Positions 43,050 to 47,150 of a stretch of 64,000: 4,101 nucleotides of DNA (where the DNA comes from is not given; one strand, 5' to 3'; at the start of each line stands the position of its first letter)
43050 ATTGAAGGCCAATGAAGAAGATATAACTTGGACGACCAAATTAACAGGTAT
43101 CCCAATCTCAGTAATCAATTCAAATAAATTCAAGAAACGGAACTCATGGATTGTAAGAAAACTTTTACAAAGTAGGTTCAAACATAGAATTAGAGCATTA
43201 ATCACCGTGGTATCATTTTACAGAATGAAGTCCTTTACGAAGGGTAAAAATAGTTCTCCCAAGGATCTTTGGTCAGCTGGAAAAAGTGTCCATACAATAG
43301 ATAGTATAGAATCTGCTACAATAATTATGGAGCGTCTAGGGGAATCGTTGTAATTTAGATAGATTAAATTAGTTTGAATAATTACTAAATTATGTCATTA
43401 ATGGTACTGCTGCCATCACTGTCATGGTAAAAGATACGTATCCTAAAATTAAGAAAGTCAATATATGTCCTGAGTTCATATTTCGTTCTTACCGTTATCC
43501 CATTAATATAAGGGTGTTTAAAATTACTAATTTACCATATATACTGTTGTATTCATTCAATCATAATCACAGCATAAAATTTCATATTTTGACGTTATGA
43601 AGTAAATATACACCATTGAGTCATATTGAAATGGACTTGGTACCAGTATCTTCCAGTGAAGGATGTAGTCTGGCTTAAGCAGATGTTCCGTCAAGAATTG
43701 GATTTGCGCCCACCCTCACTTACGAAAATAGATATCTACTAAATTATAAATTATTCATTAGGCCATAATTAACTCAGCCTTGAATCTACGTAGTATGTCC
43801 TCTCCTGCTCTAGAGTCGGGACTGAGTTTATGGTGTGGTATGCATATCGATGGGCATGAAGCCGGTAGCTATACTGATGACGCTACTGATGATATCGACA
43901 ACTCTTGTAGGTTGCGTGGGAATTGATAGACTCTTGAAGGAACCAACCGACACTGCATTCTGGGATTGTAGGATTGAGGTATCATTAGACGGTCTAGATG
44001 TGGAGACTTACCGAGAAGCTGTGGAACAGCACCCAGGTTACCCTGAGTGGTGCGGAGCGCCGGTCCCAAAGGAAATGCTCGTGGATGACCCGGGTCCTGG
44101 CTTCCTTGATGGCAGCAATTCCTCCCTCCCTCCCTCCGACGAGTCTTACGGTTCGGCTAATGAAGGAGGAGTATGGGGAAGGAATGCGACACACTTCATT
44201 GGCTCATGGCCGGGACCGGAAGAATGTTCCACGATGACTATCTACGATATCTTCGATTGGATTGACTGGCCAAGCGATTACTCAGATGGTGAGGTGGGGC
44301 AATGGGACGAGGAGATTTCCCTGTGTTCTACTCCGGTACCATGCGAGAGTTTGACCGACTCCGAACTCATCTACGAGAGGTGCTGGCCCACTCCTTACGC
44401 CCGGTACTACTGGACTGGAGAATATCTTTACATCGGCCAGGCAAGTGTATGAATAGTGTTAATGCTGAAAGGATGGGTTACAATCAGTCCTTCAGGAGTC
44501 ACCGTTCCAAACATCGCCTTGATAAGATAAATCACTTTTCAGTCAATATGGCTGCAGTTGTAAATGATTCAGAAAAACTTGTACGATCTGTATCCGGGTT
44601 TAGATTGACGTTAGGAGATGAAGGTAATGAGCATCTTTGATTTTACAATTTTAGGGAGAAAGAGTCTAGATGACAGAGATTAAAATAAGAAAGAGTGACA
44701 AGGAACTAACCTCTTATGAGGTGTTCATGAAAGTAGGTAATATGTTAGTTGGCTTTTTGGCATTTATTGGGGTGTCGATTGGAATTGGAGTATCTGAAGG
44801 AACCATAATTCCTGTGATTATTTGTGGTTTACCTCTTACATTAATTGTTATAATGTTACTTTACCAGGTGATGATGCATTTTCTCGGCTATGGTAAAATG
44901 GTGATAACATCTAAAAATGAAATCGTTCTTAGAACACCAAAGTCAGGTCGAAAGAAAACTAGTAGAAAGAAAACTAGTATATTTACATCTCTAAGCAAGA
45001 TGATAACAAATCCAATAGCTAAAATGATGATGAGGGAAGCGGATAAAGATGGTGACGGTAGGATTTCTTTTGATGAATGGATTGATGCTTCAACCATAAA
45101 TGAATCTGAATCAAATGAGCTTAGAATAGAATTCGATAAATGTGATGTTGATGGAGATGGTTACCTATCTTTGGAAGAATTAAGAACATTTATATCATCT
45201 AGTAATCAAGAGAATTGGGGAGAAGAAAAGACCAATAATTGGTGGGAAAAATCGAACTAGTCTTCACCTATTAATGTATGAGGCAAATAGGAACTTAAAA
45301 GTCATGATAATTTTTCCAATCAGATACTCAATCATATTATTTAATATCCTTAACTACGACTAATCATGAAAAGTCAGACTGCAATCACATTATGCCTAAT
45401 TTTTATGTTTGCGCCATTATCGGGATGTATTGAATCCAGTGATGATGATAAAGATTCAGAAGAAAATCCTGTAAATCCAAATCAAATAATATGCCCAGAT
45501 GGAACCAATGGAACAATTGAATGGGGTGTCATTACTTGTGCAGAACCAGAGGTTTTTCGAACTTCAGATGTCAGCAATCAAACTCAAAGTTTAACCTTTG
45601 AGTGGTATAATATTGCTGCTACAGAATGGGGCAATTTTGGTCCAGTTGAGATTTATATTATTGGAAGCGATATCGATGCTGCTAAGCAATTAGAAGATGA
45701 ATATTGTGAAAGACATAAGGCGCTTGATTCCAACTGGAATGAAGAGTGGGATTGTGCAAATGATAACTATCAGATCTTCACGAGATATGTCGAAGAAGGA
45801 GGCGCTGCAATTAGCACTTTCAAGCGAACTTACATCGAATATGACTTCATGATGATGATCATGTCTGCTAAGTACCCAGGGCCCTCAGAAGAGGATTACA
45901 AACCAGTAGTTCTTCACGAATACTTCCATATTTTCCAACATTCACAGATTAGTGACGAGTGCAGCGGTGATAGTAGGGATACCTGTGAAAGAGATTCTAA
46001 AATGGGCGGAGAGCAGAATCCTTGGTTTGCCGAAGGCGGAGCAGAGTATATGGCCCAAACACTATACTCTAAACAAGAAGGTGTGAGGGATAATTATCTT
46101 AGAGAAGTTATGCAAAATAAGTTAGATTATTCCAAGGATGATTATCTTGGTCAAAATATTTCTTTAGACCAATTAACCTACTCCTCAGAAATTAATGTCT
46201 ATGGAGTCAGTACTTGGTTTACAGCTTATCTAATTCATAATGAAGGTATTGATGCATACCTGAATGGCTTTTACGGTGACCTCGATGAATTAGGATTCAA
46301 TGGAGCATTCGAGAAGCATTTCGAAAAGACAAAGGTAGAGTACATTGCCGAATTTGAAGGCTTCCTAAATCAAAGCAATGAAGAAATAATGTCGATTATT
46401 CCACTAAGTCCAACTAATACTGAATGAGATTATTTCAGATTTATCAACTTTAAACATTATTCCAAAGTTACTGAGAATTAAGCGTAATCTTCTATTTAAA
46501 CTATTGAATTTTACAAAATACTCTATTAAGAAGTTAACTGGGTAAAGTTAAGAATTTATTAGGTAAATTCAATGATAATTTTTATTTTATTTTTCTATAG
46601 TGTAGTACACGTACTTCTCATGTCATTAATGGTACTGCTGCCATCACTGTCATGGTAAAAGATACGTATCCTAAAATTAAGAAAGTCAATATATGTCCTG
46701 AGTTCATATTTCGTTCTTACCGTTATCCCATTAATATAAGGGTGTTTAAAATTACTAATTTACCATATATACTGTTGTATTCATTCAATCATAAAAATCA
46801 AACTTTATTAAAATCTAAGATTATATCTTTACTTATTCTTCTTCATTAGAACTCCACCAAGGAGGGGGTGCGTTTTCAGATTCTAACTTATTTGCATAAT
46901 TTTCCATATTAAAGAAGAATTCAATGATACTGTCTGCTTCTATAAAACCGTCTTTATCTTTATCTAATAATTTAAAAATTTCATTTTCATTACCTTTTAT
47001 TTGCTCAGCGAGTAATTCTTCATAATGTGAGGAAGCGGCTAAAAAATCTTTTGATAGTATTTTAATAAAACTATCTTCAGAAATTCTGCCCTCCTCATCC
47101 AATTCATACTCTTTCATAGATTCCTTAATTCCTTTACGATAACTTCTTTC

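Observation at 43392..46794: Perfect 175-bp direct repeats bracket a 3-gene islet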

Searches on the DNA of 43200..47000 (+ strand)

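Call 47: search_rna_families(source=window, start=43200, end=47000, threshold=evalue, max_evalue=1)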
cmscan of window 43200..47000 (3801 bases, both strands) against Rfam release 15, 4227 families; matches with E-value up to 1: 1.
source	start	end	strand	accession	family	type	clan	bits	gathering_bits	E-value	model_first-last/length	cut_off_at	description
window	46126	46224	+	RF01620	ceN125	Gene; snRNA; snoRNA; HACA-box;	-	22.1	60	0.19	1-136/136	no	Nematode snoRNA ceN125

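Call 76: search_dna_similar(query=window:43392-46794:+, collection=phages, mode=distant, max_rows=5)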
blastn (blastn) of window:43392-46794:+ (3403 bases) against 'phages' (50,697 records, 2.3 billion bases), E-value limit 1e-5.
No match.

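Call 77: search_dna_similar(query=window:43392-46794:+, collection=plasmids, mode=distant, max_rows=5)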
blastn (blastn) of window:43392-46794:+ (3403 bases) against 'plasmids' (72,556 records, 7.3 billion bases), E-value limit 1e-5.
No match.

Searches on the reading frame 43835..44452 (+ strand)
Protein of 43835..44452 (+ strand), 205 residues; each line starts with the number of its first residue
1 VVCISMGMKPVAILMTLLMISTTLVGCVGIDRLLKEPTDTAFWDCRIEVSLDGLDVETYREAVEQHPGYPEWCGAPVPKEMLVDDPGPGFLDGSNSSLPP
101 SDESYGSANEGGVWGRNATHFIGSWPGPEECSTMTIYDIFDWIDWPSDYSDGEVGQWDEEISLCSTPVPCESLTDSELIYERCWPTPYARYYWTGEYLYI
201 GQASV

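Call 12: search_protein_families(library=pfam, proteins=[window:43835-44452:+], max_evalue=0.01)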
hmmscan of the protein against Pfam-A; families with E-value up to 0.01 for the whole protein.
window:43835-44452:+ (205 aa): 0 families

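Call 40: search_protein_families(library=ncbifam, proteins=[window:43835-44452:+], max_evalue=1)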
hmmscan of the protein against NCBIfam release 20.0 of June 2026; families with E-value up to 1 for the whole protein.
window:43835-44452:+ (205 aa): 0 families

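Call 54: find_homologous_proteins(query=window:43835-44452:+, max_evalue=0.001)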
Query window:43835-44452:+ (205 aa): 4 proteins with E <= 0.001 among 56 candidates.
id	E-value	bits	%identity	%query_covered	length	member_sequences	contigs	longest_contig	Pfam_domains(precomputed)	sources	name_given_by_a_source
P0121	2.9e-135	467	97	100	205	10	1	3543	-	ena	-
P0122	8.9e-89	315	65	97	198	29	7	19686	-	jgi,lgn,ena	-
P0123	2.1e-88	314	65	100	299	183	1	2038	-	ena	-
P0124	1.6e-44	170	64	57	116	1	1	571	-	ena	-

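Call 55: find_encoding_contigs(protein=P0122, flank=8000, max_places=5)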
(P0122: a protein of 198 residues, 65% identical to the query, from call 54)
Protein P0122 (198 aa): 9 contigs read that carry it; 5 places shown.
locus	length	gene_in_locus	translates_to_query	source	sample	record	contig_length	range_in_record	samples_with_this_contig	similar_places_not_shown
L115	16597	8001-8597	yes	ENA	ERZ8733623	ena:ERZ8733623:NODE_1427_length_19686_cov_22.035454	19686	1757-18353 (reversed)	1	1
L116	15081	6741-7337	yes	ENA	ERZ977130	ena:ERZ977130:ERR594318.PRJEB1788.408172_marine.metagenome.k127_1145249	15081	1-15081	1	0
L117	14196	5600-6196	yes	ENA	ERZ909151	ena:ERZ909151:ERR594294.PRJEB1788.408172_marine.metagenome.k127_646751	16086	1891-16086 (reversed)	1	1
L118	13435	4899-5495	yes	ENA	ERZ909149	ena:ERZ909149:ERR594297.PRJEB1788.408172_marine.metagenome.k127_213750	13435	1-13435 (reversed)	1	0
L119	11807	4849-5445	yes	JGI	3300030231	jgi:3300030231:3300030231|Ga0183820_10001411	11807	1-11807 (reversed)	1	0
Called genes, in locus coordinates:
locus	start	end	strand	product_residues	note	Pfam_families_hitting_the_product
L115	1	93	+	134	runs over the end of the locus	-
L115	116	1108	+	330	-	PF10503:Esterase_PHB, PF00326:Peptidase_S9 (faint)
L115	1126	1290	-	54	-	-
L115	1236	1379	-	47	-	-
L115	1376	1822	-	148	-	PF04138:GtrA_DPMS_TM (weak)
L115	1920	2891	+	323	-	-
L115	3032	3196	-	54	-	-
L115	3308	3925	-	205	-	-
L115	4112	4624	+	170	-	-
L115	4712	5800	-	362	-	PF00756:Esterase (weak), PF10503:Esterase_PHB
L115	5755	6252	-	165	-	-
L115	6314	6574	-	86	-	-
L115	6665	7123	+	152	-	-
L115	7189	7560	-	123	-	-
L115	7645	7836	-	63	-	-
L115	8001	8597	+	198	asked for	-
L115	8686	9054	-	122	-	-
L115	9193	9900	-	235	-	PF03959:FSH1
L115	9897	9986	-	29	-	-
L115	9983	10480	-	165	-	-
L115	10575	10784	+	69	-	-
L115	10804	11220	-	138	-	-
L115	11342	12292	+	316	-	PF00756:Esterase (weak), PF02230:Abhydrolase_2, PF10503:Esterase_PHB (weak), PF00326:Peptidase_S9 (faint), PF01738:DLH (weak)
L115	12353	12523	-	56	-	-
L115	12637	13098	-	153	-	-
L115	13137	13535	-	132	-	PF01042:Ribonuc_L-PSP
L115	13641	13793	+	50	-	PF13783:DUF4177 (weak)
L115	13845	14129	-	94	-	-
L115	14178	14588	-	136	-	-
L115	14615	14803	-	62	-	-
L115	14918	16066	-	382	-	PF00155:Aminotran_1_2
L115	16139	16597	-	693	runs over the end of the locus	PF00082:Peptidase_S8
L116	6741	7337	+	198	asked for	-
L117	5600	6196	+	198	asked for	-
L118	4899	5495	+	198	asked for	-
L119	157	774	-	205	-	-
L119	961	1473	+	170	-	-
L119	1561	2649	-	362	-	PF00756:Esterase (weak), PF10503:Esterase_PHB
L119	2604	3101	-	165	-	-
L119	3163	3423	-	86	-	-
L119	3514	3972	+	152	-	-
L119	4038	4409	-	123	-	-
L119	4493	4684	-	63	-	-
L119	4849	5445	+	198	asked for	-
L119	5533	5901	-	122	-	-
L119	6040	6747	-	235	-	PF03959:FSH1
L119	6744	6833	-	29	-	-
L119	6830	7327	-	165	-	-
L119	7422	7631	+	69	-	-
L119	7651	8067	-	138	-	-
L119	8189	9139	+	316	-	PF00756:Esterase (weak), PF02230:Abhydrolase_2, PF10503:Esterase_PHB (weak), PF00326:Peptidase_S9 (faint), PF01738:DLH (weak)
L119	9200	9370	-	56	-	-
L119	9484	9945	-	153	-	-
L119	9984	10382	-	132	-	PF01042:Ribonuc_L-PSP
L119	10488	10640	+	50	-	PF13783:DUF4177 (weak)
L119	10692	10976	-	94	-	-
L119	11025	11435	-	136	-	-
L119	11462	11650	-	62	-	-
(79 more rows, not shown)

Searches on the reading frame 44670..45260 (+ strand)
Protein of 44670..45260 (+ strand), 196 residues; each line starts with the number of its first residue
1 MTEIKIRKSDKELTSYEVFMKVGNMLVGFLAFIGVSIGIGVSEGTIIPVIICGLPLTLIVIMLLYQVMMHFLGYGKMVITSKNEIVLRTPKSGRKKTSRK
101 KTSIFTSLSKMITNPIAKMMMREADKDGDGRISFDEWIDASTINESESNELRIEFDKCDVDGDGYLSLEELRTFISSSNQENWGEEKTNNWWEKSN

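Call 12: search_protein_families(library=pfam, proteins=[window:44670-45260:+], max_evalue=0.01)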
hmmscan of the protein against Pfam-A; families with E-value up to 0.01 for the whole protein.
window:44670-45260:+ (196 aa): 6 families
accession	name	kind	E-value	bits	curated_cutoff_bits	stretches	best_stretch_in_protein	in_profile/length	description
PF00036.39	EF-hand_1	-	1.3e-15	56.1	25.4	2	118-140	3-25/29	EF hand domain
PF13202.12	EF-hand_5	-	3.4e-12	45.7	25.9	2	155-174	5-24/25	EF hand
PF13405.12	EF-hand_6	-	4.6e-11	41.9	25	2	151-176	2-27/30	EF-hand domain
PF13499.12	EF-hand_7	-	5.5e-11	43.1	30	2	150-177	3-30/67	EF-hand domain pair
PF13833.12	EF-hand_8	-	5.1e-09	36.2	28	1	117-141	27-51/54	EF-hand domain pair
PF10591.15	SPARC_Ca_bdg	-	0.0021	18.8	22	0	147-173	52-78/113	Secreted protein acidic and rich in cysteine Ca binding region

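Call 40: search_protein_families(library=ncbifam, proteins=[window:44670-45260:+], max_evalue=1)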
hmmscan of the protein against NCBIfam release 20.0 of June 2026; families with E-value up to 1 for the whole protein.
window:44670-45260:+ (196 aa): 4 families
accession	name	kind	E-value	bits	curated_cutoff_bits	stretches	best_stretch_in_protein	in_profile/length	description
NF041410.1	XopAW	subfamily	1.2e-06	28.5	120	1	114-176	25-90/235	XopAW family type III secretion system calcium-binding effector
NF038285.1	deiodinase_rel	hypoth_equivalog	0.016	14.7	250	1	118-180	63-126/347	deiodinase family protein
NF053806.1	lanmdlnLanM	equivalog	0.024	14.7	135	1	112-173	70-121/132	lanmodulin LanM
NF008965.0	PRK12309.1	equivalog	0.11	11.5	550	1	117-174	336-382/392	transaldolase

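Call 44: find_encoding_contigs(protein=window:44670-45260:+, flank=10000, max_places=10)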
Protein window:44670-45260:+ (196 aa): 8 contigs read that carry it; 5 places shown.
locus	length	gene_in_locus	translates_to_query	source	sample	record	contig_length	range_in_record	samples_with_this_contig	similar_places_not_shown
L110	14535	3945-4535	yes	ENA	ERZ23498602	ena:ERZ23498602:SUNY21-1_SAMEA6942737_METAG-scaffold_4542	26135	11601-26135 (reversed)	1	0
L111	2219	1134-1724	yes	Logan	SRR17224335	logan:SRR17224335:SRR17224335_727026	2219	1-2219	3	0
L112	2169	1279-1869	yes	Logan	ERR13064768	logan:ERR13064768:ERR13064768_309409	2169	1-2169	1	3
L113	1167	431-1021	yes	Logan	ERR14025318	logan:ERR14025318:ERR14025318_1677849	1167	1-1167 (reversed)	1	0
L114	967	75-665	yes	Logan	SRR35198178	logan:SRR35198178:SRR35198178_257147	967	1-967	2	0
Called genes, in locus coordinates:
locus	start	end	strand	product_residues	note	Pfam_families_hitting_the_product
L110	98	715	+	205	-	-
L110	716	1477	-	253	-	PF25087:GMPPB_C (faint), PF00132:Hexapep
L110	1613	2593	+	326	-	PF00478:IMPDH (faint), PF03060:NMO, PF00977:His_biosynth (weak)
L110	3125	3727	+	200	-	-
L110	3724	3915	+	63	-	-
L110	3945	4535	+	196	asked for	PF13499:EF-hand_7 (faint), PF13833:EF-hand_8 (faint), PF00036:EF-hand_1, PF13202:EF-hand_5 (faint), PF13405:EF-hand_6 (faint), PF00036:EF-hand_1 (weak)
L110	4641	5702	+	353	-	-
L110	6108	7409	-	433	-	-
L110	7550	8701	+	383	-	PF04055:Radical_SAM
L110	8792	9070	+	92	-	-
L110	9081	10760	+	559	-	-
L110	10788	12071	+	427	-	PF01926:MMR_HSR1, PF02421:FeoB_N, PF08438:YGR210-like_G4, PF02824:TGS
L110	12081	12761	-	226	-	-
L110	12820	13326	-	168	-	-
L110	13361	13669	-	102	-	PF00428:Ribosomal_60s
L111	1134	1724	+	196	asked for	PF13499:EF-hand_7 (faint), PF13833:EF-hand_8 (faint), PF00036:EF-hand_1, PF13202:EF-hand_5 (faint), PF13405:EF-hand_6 (faint), PF00036:EF-hand_1 (weak)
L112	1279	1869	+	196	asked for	PF13499:EF-hand_7 (faint), PF13833:EF-hand_8 (faint), PF00036:EF-hand_1, PF13202:EF-hand_5 (faint), PF13405:EF-hand_6 (faint), PF00036:EF-hand_1 (weak)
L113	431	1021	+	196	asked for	PF13499:EF-hand_7 (faint), PF13833:EF-hand_8 (faint), PF00036:EF-hand_1, PF13202:EF-hand_5 (faint), PF13405:EF-hand_6 (faint), PF00036:EF-hand_1 (weak)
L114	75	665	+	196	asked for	PF13499:EF-hand_7 (faint), PF13833:EF-hand_8 (faint), PF00036:EF-hand_1, PF13202:EF-hand_5 (faint), PF13405:EF-hand_6 (faint), PF00036:EF-hand_1 (weak)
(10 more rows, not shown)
